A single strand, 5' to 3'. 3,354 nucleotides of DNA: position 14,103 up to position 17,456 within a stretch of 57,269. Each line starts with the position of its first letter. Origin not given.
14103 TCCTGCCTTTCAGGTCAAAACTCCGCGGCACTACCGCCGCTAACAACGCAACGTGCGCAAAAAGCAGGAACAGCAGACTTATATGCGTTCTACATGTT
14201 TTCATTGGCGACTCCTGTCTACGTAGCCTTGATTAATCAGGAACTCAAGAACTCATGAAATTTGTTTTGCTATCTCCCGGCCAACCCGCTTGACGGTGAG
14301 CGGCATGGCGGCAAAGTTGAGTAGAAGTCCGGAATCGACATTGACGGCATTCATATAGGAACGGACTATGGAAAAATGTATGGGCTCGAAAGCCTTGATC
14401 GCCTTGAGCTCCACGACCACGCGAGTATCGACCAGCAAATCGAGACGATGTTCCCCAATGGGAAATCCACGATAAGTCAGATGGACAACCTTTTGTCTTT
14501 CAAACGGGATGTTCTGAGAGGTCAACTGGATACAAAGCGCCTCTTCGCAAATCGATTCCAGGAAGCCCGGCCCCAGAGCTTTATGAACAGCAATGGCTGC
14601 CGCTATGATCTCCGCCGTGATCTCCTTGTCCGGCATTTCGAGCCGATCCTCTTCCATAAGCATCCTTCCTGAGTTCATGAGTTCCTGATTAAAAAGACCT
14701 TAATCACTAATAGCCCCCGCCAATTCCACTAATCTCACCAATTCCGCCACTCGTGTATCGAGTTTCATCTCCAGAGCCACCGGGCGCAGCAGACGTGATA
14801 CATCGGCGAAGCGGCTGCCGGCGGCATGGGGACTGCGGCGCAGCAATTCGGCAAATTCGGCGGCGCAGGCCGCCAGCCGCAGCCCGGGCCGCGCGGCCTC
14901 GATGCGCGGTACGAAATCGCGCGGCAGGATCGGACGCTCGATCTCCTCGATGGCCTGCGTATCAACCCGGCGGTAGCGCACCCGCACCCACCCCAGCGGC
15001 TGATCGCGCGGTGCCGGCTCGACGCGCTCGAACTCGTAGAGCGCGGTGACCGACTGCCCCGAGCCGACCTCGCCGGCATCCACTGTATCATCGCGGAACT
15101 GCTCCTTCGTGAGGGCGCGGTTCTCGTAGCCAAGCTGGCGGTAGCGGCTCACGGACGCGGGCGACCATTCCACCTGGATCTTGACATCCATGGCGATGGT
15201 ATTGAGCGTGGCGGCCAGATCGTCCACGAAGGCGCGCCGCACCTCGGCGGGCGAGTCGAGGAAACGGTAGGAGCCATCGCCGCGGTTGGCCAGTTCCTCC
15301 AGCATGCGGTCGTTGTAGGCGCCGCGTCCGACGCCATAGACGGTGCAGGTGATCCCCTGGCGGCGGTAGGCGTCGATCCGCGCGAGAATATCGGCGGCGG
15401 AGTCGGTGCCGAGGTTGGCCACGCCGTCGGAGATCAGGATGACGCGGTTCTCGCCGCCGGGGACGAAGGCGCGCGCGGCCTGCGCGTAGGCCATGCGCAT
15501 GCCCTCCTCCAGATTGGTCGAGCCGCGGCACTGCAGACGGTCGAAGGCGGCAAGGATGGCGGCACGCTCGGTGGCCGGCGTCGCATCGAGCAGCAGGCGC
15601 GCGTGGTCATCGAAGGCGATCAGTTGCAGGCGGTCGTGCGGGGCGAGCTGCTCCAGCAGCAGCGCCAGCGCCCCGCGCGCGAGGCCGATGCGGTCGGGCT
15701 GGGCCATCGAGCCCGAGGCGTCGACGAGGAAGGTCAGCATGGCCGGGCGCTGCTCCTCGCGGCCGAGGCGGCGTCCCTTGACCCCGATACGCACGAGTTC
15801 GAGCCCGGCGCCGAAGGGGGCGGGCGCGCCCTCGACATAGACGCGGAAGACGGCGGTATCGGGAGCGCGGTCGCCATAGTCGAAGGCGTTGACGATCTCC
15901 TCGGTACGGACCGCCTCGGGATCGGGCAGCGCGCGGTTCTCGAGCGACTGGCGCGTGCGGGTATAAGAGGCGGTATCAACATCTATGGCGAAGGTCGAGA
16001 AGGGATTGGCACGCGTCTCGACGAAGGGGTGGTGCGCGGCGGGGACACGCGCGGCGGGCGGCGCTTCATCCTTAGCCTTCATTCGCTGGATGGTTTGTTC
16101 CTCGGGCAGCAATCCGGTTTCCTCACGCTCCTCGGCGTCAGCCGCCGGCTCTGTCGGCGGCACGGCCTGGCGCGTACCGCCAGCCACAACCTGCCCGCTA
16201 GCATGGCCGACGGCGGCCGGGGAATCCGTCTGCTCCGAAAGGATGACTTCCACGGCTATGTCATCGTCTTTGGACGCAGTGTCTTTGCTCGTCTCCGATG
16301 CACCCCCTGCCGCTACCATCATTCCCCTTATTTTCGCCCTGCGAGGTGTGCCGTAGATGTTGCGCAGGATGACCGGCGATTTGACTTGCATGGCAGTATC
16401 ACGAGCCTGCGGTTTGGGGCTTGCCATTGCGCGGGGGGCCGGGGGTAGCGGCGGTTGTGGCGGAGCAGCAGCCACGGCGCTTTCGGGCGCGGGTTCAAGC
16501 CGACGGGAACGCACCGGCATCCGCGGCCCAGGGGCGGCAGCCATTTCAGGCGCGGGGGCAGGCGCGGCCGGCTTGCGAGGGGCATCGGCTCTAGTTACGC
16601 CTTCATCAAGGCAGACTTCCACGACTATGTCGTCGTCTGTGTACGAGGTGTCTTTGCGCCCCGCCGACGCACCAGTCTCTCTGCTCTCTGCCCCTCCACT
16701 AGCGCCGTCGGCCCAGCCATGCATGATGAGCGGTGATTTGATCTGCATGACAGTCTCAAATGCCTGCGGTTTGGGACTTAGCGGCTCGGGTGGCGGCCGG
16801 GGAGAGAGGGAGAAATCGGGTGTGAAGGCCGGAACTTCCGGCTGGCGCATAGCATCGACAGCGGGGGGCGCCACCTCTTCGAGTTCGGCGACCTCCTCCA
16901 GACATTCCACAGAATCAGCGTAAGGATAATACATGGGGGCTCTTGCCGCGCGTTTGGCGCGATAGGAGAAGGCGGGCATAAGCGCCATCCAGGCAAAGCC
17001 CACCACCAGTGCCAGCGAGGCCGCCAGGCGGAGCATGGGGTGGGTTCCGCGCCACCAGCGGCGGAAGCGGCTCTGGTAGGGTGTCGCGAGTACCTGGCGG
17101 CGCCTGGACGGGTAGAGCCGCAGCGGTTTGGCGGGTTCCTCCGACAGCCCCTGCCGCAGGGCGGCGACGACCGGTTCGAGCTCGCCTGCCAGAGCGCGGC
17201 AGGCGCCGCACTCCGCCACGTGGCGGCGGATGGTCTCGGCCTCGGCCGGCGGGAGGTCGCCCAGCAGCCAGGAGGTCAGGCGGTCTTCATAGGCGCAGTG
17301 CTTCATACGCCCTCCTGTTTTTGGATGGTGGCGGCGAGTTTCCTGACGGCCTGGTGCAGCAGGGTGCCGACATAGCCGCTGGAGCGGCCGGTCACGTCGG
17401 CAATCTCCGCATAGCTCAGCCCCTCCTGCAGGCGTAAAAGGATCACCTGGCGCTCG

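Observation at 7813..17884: ECF sigma / zinc-finger anti-sigma fused to a YfbK-like VWA domain / 2130-aa membrane protein: candidate envelope-sensing module of unknown function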

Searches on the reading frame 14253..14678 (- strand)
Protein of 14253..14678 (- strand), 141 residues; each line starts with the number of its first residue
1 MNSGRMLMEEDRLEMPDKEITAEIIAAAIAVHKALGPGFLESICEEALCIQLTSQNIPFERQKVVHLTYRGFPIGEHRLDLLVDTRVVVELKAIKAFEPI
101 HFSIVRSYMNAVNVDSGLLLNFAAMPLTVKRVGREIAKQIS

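Call 4: search_protein_families(library=pfam, proteins=[window:14253-14678:-], max_evalue=0.01)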
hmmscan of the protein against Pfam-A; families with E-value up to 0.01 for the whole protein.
window:14253-14678:- (141 aa): 1 family
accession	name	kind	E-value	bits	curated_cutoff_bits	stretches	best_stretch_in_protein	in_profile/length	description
PF13366.12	PDDEXK_3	-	2e-33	115.7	22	1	18-132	1-117/117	PD-(D/E)XK nuclease superfamily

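Call 5: search_protein_families(library=ncbifam, proteins=[window:14253-14678:-], max_evalue=0.01)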
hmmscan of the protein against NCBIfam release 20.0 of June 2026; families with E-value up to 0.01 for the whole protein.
window:14253-14678:- (141 aa): 1 family
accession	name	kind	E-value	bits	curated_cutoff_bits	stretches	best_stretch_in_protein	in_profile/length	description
TIGR04256.1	GxxExxY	subfamily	1.8e-34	118.6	35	1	19-132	1-115/116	GxxExxY protein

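Call 90: search_protein_families(library=padloc, proteins=[window:14253-14678:-], max_evalue=0.001)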
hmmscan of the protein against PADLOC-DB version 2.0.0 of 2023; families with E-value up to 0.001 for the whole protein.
window:14253-14678:- (141 aa): 0 families

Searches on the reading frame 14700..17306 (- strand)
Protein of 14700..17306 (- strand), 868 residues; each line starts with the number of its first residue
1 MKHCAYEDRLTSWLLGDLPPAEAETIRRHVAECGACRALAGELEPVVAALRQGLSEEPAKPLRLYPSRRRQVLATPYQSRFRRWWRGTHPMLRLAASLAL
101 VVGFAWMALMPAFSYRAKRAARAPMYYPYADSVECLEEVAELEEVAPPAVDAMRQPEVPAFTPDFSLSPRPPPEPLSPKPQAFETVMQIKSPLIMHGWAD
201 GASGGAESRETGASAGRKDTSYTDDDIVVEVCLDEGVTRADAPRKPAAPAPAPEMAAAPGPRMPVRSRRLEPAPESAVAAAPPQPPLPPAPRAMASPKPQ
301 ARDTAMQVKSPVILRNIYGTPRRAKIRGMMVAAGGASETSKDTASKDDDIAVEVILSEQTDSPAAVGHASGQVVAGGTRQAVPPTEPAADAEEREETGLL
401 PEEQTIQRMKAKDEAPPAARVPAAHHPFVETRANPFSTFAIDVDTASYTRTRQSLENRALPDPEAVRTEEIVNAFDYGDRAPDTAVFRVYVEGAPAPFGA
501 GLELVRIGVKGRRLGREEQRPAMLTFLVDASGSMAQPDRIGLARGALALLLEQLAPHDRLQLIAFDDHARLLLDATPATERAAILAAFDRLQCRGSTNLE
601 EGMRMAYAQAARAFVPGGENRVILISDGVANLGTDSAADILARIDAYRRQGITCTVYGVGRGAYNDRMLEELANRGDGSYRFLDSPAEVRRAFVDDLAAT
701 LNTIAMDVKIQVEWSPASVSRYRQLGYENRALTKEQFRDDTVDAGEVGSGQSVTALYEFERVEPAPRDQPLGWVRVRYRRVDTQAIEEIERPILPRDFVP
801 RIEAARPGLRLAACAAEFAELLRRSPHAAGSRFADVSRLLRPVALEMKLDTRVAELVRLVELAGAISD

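Call 4: search_protein_families(library=pfam, proteins=[window:14700-17306:-], max_evalue=0.01)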
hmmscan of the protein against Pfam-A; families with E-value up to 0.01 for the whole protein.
window:14700-17306:- (868 aa): 7 families
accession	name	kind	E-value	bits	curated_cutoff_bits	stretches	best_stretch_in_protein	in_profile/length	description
PF12034.13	YfbK_C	-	2.8e-38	132.3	25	1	699-863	1-181/184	Uncharacterized protein YfbK, C-terminal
PF12450.13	vWF_A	-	2.8e-22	78.9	25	1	425-506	12-94/94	von Willebrand factor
PF13519.12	VWA_2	-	1.3e-16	61.6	27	1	525-628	2-106/107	von Willebrand factor type A domain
PF00092.34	VWA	-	6.6e-14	52.9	23.8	1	524-682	2-160/174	von Willebrand factor type A domain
PF13768.12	VWA_3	-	9.6e-12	45.7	27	1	524-682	3-155/155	von Willebrand factor type A domain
PF13490.11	zf-HC2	-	6.6e-07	29.7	22.2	1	6-37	4-35/35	Putative zinc-finger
PF05762.20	VWA_CoxE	-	2.5e-05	24.3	26.4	1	513-651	48-179/222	VWA domain containing CoxE-like protein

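Call 5: search_protein_families(library=ncbifam, proteins=[window:14700-17306:-], max_evalue=0.01)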
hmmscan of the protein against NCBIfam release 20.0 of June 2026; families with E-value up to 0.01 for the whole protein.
window:14700-17306:- (868 aa): 6 families
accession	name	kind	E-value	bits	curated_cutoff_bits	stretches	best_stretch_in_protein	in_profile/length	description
TIGR02442.1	Cob-chelat-sub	hypoth_equivalog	3.1e-17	62.3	779.45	1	516-681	467-638/641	putative cobaltochelatase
TIGR03788.1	marine_srt_targ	equivalog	5.3e-15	54.9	551.65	1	524-713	274-458/629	marine proteobacterial sortase target protein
TIGR02031.1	BchD-ChlD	equivalog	2.6e-12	46.3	499.55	1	519-640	421-542/608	magnesium chelatase ATPase subunit D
NF010238.0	PRK13685.1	subfamily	1.7e-07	30.7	432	1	522-638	97-221/335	hypothetical protein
NF052375.1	antisigma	equivalog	1.8e-07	31.4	100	1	10-110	2-105/217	anti-sigma factor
TIGR03436.1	acidobact_VWFA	subfamily_domain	0.00038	20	81.25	1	520-660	65-218/324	VWA domain-containing protein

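Call 90: search_protein_families(library=padloc, proteins=[window:14700-17306:-], max_evalue=0.001)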
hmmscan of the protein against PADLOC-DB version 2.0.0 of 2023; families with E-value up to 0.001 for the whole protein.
window:14700-17306:- (868 aa): 0 families
